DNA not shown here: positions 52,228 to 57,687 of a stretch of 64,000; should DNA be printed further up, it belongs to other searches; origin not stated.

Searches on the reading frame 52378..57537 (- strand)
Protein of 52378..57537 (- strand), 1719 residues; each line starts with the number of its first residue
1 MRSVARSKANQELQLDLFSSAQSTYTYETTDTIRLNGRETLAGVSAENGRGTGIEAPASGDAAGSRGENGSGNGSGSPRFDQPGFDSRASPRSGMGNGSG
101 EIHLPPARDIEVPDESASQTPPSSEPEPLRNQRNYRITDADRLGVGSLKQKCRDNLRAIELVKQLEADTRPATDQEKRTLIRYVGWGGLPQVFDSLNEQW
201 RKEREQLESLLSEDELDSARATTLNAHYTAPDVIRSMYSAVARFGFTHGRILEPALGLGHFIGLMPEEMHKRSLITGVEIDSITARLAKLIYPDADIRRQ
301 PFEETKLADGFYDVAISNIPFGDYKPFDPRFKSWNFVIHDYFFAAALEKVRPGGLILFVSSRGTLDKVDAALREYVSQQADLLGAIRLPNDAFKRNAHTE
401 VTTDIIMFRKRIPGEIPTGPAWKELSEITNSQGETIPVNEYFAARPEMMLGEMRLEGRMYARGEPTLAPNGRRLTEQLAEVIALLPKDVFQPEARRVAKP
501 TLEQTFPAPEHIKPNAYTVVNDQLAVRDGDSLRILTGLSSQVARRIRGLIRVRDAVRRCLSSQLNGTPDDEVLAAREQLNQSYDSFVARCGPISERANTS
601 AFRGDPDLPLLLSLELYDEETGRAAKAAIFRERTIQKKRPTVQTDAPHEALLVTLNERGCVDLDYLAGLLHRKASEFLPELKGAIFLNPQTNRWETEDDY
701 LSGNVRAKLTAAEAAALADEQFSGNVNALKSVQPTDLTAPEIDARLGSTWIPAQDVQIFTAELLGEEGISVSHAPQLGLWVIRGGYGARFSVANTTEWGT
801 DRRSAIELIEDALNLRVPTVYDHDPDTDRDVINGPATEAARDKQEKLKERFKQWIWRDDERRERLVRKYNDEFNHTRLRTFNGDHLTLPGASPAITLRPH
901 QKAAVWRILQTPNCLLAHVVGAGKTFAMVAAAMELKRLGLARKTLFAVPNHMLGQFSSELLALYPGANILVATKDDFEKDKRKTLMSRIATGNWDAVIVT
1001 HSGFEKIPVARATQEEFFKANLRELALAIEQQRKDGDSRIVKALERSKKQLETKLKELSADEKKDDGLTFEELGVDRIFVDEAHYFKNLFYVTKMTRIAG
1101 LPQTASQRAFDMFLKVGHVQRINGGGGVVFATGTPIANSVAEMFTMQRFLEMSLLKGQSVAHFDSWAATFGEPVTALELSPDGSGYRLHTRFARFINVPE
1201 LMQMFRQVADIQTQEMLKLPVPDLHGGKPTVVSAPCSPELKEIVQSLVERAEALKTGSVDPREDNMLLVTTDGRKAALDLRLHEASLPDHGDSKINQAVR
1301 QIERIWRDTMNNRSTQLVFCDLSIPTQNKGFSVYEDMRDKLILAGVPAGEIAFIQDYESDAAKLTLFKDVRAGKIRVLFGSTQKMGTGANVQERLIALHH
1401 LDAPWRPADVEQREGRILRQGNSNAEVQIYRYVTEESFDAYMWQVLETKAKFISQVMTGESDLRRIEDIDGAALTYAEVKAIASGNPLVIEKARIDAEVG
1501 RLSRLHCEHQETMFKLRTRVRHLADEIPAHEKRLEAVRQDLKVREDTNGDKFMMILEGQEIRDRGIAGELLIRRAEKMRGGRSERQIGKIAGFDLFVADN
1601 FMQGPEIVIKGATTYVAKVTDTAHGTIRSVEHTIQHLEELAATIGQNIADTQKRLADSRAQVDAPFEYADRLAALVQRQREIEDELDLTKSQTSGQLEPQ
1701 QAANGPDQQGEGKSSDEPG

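Call 9: search_protein_families(library=ncbifam, proteins=[window:52378-57537:-], max_evalue=0.01)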
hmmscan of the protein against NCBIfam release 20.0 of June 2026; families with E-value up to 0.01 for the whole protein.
window:52378-57537:- (1719 aa): 5 families
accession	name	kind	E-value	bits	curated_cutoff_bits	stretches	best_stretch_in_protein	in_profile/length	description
NF042964.1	phospholipD_antiphage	equivalog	2.8e-16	59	1100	1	1354-1458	725-827/895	phospholipase D-like domain-containing anti-phage protein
NF038317.1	DISARM_DrmD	equivalog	4.7e-11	41.7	610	1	1367-1536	555-713/1021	DISARM system SNF2-like helicase DrmD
NF041062.1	DpdE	equivalog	3e-08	32.1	500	1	1284-1441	513-661/1048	protein DpdE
NF038318.1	DISARM_DrmD_b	equivalog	1.1e-05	23.8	950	1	1400-1462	510-571/868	DISARM system SNF2-like helicase DrmD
NF047738.1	antiphage_MADS2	equivalog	0.00012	20.6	720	1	342-414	497-570/654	methylation-associated defense system DNA methyltransferase MAD2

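Call 66: search_protein_families(library=pfam, proteins=[window:52378-57537:-], max_evalue=0.001)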
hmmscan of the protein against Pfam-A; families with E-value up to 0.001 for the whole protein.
window:52378-57537:- (1719 aa): 4 families
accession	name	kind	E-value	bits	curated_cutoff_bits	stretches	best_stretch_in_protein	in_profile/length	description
PF00176.29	SNF2-rel_dom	-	2.9e-08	33.6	24.9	1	902-1088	15-139/290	SNF2-related domain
PF04851.21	ResIII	-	3.9e-07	30.6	22.5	1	895-1088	2-139/164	Type III restriction enzyme, res subunit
PF00270.35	DEAD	-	0.00011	22.4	26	1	898-1007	1-108/167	DEAD/DEAH box helicase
PF00271.37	Helicase_C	-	0.00036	21.2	23.5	0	1362-1421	53-110/110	Helicase conserved C-terminal domain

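Call 84: search_protein_families(library=padloc, proteins=[window:52378-57537:-], max_evalue=0.00001)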
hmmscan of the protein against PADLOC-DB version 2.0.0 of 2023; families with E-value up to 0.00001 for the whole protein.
window:52378-57537:- (1719 aa): 14 families
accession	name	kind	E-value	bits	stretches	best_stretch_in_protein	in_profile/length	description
PDLC02500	BrxHI|BrxHII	-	1.9e-12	44.6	1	1372-1456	527-608/933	BrxHI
PDLC02621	DrmD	-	2.4e-11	40.6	1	1362-1533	566-735/1040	DrmD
PDLC02633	DrmD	-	4.4e-11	39.5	1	1337-1464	542-671/839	DrmD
PDLC04134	mad2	-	4.3e-10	37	1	204-411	251-446/492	mads_2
PDLC02504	BrxHI|BrxHII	-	2.1e-09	33.9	1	1366-1478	528-639/971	BrxHII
PDLC02634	DrmD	-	3.4e-09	33.1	1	1371-1457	535-619/900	DrmD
PDLC02193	PLD_Helicase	-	1.8e-08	31.1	1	1352-1450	730-827/905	-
PDLC02623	DrmD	-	4.4e-08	29.3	1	1335-1491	547-699/1040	DrmD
PDLC02707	PbeA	-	7.7e-08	29.4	1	881-1007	247-367/672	PbeA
PDLC02840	DpdE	-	3.1e-07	27.1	0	1290-1444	537-679/1091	DpdE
PDLC02619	DrmD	-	2.2e-06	24.1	0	1400-1462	513-574/872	DrmD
PDLC02620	DrmD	-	2.4e-06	23.8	0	898-983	101-188/1060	DrmD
PDLC04556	PDC-M27C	-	3.4e-06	23.7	0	903-1088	45-207/892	-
PDLC02572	DrmA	-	4.1e-06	23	1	1371-1507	573-703/1043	DrmA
